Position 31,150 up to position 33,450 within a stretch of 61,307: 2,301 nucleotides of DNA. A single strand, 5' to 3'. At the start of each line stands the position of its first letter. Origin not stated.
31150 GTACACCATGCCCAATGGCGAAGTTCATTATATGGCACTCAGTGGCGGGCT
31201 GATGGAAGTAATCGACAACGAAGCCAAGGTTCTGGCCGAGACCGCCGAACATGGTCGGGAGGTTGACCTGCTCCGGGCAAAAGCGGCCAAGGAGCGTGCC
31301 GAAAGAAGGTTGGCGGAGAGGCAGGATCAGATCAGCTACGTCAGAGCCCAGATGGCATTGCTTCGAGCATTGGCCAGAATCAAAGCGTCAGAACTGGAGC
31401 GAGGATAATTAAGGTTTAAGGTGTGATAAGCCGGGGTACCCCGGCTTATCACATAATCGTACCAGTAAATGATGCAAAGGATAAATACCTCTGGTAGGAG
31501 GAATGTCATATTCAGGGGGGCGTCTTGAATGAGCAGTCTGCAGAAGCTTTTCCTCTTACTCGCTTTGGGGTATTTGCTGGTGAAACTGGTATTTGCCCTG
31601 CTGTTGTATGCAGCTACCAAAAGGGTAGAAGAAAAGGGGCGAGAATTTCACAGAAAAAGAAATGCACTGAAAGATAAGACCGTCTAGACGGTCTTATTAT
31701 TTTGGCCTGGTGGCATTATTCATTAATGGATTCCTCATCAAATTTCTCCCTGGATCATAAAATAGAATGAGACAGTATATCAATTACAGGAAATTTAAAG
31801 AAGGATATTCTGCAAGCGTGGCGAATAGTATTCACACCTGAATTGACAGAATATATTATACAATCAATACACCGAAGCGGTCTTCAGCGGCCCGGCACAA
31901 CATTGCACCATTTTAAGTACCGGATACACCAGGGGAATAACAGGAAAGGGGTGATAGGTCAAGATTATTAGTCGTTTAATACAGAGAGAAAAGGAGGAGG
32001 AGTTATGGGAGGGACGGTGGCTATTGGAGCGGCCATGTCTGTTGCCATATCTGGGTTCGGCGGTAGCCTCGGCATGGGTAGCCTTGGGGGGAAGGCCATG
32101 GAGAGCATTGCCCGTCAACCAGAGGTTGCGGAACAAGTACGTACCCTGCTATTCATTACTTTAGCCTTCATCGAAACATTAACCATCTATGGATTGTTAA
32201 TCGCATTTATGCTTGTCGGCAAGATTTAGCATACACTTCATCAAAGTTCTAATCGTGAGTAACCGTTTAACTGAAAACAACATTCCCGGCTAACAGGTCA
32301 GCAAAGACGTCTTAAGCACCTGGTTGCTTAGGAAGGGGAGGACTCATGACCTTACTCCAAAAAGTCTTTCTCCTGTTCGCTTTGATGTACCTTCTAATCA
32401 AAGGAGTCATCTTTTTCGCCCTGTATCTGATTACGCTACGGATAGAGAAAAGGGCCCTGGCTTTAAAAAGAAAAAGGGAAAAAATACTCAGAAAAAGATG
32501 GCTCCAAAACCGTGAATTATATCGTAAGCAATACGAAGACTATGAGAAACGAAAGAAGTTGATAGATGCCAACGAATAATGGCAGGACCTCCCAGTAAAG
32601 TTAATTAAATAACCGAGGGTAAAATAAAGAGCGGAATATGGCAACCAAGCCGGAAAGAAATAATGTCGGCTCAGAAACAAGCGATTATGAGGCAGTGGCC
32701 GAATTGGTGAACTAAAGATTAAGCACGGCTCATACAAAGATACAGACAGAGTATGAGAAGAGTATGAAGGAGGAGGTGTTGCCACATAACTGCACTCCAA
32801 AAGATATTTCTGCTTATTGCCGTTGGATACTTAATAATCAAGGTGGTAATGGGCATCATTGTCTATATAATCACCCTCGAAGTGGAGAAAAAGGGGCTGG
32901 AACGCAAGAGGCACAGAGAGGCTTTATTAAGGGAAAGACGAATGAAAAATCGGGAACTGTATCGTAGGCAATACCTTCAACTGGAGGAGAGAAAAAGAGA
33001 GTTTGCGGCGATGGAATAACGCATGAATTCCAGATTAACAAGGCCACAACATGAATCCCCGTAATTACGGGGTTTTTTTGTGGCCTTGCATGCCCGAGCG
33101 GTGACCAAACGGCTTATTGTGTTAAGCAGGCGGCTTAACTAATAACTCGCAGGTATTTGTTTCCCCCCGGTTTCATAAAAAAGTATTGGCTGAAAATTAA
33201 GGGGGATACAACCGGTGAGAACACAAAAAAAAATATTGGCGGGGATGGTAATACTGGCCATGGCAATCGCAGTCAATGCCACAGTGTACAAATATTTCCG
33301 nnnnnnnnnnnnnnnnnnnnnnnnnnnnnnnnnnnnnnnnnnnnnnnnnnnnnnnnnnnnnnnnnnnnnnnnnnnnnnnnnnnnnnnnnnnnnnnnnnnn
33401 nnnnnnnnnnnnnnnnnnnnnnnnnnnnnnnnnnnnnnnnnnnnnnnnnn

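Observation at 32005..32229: Orphan second F-ATPase c subunit: outer helix frozen, inner helix diverged, synonymous sites heavily diverged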

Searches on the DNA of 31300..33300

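Call 15: search_rna_families(source=window, start=31300, end=33300, threshold=evalue, max_evalue=1)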
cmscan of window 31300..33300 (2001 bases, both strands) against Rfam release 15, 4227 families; matches with E-value up to 1: 2.
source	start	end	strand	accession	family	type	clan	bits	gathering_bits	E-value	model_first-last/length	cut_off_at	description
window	32953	33020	-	RF03763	mir-2568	Gene; miRNA;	-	23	90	0.076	1-88/88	no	mir-2568 microRNA precursor family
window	32353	32428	+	RF02117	FMR1-AS1_1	Gene; lncRNA;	-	17.7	40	0.37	1-56/56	no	FMR1 antisense RNA 1 conserved region 1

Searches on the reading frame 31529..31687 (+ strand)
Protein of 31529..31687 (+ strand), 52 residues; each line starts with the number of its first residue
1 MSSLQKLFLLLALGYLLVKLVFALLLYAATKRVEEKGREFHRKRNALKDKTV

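Call 5: search_protein_families(library=pfam, proteins=[window:31529-31687:+], max_evalue=0.01)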
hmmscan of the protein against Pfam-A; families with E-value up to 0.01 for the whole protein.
window:31529-31687:+ (52 aa): 0 families

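Call 25: search_protein_families(library=ncbifam, proteins=[window:31529-31687:+], max_evalue=10)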
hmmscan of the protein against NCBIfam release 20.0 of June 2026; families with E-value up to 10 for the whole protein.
window:31529-31687:+ (52 aa): 0 families

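Call 26: search_protein_families(library=pfam, proteins=[window:31529-31687:+], max_evalue=10)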
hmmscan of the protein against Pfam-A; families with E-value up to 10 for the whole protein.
window:31529-31687:+ (52 aa): 2 families
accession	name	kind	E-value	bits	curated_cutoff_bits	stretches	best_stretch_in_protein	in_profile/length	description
PF15050.11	SCIMP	-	0.022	15.6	27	1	5-45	6-46/132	SCIMP protein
PF09835.14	DUF2062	-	0.042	14.2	27.4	1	2-39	106-143/147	Uncharacterized protein conserved in bacteria (DUF2062)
